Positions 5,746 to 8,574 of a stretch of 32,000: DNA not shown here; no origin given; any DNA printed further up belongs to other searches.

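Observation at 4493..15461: Five-gene DISARM (class 2-like) defence operon on a haloarchaeal replicon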

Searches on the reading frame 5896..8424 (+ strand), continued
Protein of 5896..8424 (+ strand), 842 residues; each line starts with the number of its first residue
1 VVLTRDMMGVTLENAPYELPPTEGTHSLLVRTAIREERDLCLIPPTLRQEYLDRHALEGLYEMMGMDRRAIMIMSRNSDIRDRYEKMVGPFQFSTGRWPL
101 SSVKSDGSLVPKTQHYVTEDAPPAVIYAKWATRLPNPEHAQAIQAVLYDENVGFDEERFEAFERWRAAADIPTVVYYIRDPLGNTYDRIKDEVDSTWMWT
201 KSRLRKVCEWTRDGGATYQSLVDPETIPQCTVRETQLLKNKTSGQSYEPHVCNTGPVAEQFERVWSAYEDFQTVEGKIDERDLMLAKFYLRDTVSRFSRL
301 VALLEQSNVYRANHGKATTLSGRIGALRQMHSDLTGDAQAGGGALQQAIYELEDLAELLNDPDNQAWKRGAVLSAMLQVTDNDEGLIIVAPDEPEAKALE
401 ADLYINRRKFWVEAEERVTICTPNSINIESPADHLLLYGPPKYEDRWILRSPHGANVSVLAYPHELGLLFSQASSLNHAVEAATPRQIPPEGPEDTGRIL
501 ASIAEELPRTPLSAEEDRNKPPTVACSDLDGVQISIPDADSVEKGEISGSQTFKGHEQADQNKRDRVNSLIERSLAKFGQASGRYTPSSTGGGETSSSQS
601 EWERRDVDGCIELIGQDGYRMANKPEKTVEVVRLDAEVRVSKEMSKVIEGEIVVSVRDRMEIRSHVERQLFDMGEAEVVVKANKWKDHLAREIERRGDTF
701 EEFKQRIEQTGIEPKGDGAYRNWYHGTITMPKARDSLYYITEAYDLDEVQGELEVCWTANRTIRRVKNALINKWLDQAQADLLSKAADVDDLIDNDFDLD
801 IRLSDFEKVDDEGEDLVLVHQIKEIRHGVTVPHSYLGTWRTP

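Call 89: search_protein_families(library=pfam, proteins=[L005:3977-5167:+, L005:6075-7073:+, L005:7833-9017:-, L005:19900-20730:+, L005:21057-22451:+, L005:1921-2751:-, L005:3015-3842:+, L004:7204-8040:+, L004:5030-5689:+, L004:2324-3463:+], max_evalue=0.001)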
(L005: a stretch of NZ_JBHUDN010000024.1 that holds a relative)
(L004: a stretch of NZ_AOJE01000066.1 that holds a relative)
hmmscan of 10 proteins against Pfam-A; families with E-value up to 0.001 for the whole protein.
L005:3977-5167:+ (396 aa): 10 families
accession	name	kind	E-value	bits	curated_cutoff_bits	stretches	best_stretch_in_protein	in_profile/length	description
PF25213.1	HVO_A0261_N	-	2e-28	98.5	35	2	109-191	4-82/86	HVO_A0261 N-terminal domain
PF08350.17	FilR1_middle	-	1.7e-13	51.1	27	1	228-370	1-127/128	Methanogenesis regulatory protein FilR1, middle domain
PF13551.12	HTH_29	-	2.4e-06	28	28.1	0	36-68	1-33/64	Winged helix-turn helix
PF12840.13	HTH_20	-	5e-06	26.8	27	1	32-70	2-41/51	Helix-turn-helix domain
PF12802.13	MarR_2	-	6.1e-06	26.7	27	0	34-78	5-51/61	MarR family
PF13384.12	HTH_23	-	7.1e-06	26.1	24.6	0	35-68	6-38/50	Homeodomain-like domain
PF08279.18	HTH_11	-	6.2e-05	23.2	25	0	43-68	12-36/55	HTH domain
PF09339.16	HTH_IclR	-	0.00021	21.5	22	0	44-68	13-39/52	IclR helix-turn-helix domain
PF13545.12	HTH_Crp_2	-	0.00025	21.4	27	0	144-178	33-67/70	Crp-like helix-turn-helix domain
PF13412.12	HTH_24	-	0.00031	20.7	21.9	0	35-77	4-47/48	Winged helix-turn-helix DNA-binding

L005:6075-7073:+ (332 aa): 5 families
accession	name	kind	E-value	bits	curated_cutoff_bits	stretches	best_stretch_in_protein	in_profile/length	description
PF13614.12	AAA_31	-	5.3e-22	79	27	1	13-187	4-158/177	AAA domain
PF01656.29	CbiA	-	6e-13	49.3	25.4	1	14-233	2-102/125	CobQ/CobB/MinD/ParA nucleotide binding domain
PF09140.17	MipZ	-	4.1e-06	26.7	20.7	1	15-60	5-50/262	ATPase MipZ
PF10609.15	ParA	-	1.8e-05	24.8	27.1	1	14-68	7-61/246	NUBPL iron-transfer P-loop NTPase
PF06564.18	CBP_BcsQ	-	0.00027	21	21.3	1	14-51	5-42/234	Cellulose biosynthesis protein BcsQ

L005:7833-9017:- (394 aa): 1 family
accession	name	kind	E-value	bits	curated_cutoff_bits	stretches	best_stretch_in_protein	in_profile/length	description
PF04471.18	Mrr_cat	-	0.00024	21.6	21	1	9-99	2-91/115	Restriction endonuclease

L005:19900-20730:+ (276 aa): 0 families

L005:21057-22451:+ (464 aa): 0 families

L005:1921-2751:- (276 aa): 6 families
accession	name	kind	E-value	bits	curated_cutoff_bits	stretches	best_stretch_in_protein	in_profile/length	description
PF25213.1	HVO_A0261_N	-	8.4e-14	51.7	35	1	14-81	7-74/86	HVO_A0261 N-terminal domain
PF08279.18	HTH_11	-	9.8e-05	22.6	25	1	21-59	3-43/55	HTH domain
PF01022.26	HTH_5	-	0.00017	21.8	22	1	20-63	4-47/47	Bacterial regulatory protein, arsR family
PF00392.27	GntR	-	0.00017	21.6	27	1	36-60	29-53/64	Bacterial regulatory proteins, gntR family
PF13384.12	HTH_23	-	0.00026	21.1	24.6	1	19-60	6-46/50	Homeodomain-like domain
PF01978.25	TrmB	-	0.00067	19.9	25.6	0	26-69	17-60/68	Sugar-specific transcriptional regulator TrmB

L005:3015-3842:+ (275 aa): 0 families

L004:7204-8040:+ (278 aa): 3 families
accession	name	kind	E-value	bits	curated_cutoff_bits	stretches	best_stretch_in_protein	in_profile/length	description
PF01909.29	NTP_transf_2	-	6.8e-11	42.9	21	1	167-215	4-47/93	Nucleotidyltransferase domain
PF18765.7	Polbeta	-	3.5e-08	33.9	26.9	1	174-216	9-52/93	Polymerase beta, Nucleotidyltransferase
PF25212.1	HVO_A0114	-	0.00031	20.9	27.6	1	98-145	36-83/84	HVO_A0114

L004:5030-5689:+ (219 aa): 0 families

L004:2324-3463:+ (379 aa): 0 families
